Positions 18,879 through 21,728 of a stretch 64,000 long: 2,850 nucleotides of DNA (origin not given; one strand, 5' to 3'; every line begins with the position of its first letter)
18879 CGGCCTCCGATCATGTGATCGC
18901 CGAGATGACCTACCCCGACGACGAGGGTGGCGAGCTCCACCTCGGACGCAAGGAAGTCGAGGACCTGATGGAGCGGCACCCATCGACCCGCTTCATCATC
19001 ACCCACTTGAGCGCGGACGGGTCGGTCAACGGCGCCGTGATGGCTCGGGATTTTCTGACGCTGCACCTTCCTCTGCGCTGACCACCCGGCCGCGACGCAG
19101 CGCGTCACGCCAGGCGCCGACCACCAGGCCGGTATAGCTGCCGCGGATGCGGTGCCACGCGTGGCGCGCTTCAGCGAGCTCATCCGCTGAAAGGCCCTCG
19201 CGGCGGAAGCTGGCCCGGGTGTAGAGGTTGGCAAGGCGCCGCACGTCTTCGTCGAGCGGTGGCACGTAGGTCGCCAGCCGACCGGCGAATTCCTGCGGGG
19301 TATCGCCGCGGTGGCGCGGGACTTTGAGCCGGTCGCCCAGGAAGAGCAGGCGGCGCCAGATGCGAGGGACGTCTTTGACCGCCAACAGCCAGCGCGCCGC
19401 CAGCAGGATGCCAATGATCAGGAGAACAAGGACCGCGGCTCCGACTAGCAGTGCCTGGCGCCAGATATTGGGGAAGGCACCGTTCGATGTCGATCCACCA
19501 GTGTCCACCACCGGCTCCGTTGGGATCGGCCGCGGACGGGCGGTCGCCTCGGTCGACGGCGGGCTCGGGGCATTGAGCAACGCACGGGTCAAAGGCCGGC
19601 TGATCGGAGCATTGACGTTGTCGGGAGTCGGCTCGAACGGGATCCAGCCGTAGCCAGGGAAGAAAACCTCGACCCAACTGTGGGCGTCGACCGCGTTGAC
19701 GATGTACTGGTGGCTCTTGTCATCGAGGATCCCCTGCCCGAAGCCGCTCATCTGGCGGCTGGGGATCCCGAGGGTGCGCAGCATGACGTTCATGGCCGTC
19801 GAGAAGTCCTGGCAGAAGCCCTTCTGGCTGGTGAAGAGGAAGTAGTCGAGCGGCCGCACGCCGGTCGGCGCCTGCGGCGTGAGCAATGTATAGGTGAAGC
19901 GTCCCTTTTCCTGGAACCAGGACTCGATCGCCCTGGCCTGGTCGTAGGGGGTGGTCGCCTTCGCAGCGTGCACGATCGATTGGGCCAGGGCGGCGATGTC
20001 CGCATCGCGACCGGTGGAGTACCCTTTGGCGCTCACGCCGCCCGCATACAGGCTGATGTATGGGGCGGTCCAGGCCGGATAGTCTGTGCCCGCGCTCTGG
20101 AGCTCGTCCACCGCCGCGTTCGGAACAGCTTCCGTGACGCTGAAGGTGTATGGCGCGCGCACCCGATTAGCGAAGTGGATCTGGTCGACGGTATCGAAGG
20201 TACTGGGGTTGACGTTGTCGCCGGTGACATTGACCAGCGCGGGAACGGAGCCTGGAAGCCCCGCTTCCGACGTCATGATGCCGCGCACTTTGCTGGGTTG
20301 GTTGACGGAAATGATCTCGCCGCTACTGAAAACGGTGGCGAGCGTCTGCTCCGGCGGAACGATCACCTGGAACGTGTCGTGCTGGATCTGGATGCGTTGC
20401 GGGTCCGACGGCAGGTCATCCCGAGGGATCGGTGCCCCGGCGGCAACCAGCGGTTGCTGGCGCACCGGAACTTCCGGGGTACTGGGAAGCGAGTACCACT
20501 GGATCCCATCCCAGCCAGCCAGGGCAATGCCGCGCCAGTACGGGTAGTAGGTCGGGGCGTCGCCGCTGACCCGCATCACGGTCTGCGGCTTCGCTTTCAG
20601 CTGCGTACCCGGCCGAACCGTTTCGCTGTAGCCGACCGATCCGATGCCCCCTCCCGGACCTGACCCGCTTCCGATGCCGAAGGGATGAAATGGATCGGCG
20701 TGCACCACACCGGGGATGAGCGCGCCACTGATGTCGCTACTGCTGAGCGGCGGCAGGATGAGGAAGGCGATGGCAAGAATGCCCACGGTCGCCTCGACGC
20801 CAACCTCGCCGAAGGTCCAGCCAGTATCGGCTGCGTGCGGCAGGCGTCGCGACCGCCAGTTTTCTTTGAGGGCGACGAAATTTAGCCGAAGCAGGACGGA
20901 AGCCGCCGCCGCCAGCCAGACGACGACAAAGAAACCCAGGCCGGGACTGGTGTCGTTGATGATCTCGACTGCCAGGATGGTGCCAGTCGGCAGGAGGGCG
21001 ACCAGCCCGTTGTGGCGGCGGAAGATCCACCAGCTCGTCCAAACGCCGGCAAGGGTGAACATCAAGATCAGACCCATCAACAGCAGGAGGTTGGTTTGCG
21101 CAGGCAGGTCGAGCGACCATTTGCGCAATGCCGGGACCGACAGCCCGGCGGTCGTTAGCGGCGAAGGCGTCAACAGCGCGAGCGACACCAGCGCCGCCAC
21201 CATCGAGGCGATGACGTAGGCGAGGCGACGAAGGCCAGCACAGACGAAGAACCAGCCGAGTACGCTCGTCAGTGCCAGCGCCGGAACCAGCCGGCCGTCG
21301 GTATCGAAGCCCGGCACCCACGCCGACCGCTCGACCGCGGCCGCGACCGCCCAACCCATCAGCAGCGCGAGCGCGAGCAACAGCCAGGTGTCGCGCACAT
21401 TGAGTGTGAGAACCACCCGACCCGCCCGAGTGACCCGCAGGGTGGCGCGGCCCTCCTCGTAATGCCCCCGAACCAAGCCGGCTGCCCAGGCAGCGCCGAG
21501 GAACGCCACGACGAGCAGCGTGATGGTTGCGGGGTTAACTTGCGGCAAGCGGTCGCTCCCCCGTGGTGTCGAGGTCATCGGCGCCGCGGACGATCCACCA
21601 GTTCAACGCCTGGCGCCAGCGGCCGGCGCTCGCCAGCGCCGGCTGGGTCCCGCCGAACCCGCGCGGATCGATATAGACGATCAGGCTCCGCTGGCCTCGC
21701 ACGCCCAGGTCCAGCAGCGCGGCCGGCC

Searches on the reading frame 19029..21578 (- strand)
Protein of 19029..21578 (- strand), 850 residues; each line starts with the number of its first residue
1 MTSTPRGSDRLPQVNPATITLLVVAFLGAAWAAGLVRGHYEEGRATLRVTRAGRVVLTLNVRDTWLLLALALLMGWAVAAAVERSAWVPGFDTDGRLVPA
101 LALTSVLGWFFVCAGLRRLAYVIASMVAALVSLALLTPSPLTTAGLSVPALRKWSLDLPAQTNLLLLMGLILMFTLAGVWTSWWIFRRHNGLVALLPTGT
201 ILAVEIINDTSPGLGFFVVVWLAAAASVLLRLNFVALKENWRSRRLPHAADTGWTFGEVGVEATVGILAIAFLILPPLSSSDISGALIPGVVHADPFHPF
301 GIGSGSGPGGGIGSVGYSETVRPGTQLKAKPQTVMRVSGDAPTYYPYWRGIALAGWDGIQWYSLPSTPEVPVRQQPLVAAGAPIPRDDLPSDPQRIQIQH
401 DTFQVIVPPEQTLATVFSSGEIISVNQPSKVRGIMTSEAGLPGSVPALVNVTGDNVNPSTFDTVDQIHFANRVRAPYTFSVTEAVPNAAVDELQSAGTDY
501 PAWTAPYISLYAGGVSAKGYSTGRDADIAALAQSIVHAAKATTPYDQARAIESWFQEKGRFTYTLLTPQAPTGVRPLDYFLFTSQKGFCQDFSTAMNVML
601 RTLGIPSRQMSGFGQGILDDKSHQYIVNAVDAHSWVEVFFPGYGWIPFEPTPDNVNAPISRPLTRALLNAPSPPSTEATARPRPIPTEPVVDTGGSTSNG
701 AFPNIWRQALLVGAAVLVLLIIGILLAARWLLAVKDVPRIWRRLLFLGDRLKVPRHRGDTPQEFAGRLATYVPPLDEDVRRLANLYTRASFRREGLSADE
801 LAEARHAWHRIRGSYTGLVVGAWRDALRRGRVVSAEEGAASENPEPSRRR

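Call 31: search_protein_families(library=pfam, proteins=[window:19029-21578:-], max_evalue=0.00001)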
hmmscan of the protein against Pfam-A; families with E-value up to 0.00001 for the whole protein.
window:19029-21578:- (850 aa): 2 families
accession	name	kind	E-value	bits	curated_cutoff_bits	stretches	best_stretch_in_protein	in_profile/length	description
PF01841.26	Transglut_core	-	6.9e-24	84.7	23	1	532-650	4-108/108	Transglutaminase-like superfamily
PF13559.11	DUF4129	-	6.1e-12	45.9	24.8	1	741-808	2-68/69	Domain of unknown function (DUF4129)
